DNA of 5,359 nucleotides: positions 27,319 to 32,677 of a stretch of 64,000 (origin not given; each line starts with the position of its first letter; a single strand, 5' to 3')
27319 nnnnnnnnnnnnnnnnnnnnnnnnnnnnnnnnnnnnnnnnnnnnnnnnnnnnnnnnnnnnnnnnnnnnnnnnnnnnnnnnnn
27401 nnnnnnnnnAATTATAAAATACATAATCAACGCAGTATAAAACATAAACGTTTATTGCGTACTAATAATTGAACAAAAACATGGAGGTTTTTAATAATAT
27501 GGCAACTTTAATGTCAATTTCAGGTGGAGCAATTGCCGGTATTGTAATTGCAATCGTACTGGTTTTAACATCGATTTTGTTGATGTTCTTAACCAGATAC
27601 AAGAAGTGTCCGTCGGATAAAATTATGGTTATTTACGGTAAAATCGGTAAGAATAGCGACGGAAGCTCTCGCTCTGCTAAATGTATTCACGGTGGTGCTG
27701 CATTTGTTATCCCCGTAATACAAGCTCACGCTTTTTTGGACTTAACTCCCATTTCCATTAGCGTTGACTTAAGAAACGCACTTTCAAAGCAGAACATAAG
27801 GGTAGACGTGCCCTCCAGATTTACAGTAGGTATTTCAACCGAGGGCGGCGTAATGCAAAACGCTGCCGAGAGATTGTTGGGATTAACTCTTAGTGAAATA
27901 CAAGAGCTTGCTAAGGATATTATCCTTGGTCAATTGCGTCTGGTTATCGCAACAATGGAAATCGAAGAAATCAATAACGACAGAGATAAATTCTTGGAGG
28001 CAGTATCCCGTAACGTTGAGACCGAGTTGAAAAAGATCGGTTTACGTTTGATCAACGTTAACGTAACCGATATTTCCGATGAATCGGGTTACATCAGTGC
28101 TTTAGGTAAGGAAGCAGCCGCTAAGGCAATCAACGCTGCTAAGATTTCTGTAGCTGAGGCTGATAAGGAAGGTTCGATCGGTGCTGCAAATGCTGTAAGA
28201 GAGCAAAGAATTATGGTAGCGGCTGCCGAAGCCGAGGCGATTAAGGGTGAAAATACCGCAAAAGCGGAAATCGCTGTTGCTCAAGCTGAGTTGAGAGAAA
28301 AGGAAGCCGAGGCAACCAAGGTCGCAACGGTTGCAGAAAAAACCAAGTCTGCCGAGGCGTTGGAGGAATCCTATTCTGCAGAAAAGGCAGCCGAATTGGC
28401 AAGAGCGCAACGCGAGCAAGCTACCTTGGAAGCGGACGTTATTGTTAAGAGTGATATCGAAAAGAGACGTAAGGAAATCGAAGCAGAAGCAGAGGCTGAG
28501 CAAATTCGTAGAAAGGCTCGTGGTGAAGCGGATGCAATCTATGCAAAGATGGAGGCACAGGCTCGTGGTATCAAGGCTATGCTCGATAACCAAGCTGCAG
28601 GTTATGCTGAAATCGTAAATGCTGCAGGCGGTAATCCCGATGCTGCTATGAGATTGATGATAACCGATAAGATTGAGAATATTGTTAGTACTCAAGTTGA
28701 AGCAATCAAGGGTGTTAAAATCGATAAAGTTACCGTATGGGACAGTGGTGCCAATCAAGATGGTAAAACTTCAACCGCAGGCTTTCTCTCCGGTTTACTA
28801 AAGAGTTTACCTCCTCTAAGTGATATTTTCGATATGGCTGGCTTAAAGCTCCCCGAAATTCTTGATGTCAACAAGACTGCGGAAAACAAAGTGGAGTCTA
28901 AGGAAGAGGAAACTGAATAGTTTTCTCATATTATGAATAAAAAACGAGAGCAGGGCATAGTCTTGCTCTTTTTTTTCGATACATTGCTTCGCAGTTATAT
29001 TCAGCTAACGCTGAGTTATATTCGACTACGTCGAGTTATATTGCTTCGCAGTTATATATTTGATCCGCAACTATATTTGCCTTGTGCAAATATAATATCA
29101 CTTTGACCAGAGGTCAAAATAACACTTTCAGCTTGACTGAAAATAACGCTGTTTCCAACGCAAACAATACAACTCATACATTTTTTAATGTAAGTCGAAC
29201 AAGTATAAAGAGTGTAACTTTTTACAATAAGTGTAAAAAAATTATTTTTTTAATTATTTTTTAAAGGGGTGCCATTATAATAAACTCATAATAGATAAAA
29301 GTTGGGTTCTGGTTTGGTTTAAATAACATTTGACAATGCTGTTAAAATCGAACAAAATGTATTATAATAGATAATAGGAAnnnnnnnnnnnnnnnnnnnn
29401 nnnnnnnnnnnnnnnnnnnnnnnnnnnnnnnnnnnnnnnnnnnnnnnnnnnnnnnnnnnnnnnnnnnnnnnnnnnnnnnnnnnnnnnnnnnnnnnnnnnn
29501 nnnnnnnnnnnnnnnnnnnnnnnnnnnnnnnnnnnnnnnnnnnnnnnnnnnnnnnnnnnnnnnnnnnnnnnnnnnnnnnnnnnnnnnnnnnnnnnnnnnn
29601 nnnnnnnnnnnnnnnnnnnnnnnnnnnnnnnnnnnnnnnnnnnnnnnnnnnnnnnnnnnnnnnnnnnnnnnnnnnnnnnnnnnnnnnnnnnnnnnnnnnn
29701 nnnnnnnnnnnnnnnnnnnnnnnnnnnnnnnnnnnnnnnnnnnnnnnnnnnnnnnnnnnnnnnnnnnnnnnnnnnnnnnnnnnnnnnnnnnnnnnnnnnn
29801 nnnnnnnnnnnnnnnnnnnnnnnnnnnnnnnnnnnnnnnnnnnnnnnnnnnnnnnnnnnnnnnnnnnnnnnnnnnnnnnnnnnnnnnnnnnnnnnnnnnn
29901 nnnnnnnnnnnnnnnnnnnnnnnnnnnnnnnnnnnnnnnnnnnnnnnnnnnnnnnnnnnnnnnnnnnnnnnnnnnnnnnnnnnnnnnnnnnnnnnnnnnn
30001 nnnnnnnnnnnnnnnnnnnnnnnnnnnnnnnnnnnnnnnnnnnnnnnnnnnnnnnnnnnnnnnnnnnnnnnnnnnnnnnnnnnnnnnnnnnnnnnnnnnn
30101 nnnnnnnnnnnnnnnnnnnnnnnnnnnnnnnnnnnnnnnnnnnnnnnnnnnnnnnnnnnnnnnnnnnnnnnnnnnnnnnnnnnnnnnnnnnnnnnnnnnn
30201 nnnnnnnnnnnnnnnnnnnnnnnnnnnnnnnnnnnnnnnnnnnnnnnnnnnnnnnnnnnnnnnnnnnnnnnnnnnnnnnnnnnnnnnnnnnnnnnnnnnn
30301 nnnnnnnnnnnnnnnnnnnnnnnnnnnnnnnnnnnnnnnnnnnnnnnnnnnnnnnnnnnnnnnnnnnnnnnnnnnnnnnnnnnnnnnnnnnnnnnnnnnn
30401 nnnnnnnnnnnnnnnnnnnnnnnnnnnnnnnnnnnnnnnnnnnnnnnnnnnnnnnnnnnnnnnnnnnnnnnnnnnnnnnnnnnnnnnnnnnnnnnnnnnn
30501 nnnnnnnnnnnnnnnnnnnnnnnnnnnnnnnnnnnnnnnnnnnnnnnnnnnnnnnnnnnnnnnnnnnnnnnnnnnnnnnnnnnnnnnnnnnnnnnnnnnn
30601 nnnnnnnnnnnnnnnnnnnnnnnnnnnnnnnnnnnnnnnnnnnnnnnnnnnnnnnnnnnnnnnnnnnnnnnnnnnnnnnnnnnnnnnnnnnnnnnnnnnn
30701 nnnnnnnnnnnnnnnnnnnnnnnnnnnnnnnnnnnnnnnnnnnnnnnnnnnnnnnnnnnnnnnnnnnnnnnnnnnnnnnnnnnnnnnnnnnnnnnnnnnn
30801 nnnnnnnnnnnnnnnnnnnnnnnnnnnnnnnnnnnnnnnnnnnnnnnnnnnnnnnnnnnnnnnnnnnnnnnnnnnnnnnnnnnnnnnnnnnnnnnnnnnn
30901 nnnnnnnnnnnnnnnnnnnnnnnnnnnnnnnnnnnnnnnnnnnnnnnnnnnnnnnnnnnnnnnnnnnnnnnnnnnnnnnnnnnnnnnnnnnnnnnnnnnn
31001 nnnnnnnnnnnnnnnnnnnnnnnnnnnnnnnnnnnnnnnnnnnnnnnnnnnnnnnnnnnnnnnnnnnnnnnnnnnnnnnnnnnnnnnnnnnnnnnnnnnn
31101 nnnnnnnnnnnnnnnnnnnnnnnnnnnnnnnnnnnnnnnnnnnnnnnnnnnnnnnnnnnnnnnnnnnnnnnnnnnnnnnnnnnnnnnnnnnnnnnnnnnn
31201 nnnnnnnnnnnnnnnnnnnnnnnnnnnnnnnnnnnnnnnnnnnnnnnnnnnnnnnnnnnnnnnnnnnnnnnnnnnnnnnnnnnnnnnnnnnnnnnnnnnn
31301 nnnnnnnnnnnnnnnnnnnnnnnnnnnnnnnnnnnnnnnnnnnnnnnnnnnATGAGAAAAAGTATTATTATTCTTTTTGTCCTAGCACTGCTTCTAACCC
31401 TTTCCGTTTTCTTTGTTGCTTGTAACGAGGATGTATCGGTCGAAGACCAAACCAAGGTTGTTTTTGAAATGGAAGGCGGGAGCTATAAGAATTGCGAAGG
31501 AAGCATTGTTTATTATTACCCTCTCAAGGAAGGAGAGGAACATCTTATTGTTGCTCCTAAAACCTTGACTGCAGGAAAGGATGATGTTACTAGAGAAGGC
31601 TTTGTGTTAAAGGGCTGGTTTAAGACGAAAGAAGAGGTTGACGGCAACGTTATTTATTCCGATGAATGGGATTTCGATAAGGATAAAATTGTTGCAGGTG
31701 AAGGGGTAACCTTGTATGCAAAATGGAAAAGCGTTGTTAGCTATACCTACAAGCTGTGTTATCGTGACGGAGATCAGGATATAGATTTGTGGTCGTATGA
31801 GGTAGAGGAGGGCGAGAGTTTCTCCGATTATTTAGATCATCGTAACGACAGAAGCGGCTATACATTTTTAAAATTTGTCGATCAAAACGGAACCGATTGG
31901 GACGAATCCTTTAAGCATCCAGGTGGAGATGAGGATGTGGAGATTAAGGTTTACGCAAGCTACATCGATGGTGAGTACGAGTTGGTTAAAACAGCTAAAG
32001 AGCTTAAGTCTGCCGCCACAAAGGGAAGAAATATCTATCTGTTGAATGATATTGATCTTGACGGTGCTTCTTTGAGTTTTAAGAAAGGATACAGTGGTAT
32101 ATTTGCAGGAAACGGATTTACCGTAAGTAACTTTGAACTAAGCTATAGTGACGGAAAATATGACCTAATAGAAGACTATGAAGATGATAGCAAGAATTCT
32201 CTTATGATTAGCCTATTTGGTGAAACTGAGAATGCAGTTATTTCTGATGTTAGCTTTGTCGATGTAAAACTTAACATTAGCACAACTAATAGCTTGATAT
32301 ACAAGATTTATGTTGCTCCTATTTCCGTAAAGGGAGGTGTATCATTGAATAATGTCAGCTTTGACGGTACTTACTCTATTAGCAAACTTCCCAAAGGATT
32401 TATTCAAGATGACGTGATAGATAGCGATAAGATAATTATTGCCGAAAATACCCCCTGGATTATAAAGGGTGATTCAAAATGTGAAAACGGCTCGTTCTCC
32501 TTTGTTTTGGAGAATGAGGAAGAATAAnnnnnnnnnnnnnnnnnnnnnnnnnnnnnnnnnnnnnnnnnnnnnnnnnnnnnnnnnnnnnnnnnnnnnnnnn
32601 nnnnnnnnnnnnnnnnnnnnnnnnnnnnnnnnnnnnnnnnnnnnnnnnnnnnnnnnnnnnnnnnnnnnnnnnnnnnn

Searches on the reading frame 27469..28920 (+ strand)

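Call 41: search_protein_families(library=pfam, proteins=[window:27469-28920:+], max_evalue=0.01)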
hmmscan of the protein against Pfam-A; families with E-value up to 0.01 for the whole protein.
window:27469-28920:+ (483 aa): 2 families
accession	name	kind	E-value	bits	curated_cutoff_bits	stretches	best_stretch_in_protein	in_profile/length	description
PF01145.31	Band_7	-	5.6e-26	92.1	23.6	1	50-233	6-176/176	SPFH domain / Band 7 family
PF15975.10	Flot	-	0.00055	20.5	27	1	342-435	1-86/124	Flotillin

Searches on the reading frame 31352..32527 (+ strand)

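Call 41: search_protein_families(library=pfam, proteins=[window:31352-32527:+], max_evalue=0.01)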
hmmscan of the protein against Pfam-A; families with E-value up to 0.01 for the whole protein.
window:31352-32527:+ (391 aa): 1 family
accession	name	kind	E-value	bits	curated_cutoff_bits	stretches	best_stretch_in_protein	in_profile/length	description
PF09479.16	Flg_new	-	0.00042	20.8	27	1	74-124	23-65/65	Listeria-Bacteroides repeat domain (List_Bact_rpt)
